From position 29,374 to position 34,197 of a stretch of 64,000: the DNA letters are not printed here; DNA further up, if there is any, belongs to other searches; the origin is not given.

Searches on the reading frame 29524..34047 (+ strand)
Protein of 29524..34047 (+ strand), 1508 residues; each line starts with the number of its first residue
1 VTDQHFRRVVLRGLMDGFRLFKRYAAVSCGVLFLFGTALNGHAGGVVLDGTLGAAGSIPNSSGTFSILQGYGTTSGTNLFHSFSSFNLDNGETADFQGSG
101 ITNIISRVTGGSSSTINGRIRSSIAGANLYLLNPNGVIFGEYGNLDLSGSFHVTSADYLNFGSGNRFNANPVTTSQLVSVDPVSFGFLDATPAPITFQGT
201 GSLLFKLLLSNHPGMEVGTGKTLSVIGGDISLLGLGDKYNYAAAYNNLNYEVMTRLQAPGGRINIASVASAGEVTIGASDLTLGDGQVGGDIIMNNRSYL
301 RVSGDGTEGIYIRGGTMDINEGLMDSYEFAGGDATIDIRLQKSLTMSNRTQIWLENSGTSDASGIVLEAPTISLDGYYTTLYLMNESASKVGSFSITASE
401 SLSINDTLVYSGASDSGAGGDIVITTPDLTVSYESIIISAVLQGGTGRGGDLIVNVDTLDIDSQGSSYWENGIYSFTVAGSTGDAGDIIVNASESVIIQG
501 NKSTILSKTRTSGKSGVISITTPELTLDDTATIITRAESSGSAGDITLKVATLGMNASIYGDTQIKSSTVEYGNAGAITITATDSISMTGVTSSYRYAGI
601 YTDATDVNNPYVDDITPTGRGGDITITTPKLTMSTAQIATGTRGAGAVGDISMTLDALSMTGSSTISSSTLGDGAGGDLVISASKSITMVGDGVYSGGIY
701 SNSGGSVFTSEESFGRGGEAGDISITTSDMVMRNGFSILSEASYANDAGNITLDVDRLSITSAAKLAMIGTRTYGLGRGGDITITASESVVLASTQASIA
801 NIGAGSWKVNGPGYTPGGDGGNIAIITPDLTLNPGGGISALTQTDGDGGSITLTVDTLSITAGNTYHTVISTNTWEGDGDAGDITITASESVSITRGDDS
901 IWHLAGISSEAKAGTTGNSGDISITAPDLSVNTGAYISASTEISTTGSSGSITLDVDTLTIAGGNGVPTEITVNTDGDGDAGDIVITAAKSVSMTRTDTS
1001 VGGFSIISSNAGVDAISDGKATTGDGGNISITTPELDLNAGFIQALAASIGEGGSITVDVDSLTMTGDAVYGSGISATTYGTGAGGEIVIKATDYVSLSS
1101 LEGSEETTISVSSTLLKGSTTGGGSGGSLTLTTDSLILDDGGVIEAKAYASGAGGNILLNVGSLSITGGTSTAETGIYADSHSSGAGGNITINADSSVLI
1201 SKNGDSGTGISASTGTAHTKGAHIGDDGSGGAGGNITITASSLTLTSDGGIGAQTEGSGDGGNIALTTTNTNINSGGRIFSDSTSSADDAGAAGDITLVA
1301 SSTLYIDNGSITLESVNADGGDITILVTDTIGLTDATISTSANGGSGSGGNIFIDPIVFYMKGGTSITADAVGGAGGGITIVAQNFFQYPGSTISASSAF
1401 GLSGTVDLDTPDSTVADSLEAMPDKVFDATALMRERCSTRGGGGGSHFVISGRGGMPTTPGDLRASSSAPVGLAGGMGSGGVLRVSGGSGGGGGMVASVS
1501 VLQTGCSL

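Call 7: search_protein_families(library=pfam, proteins=[window:29524-34047:+], max_evalue=0.01)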
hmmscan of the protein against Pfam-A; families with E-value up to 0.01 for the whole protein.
window:29524-34047:+ (1508 aa): 1 family
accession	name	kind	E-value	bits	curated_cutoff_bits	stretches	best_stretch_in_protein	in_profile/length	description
PF05860.19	TPS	-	1e-36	127.6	33.5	1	46-281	3-209/252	TPS secretion domain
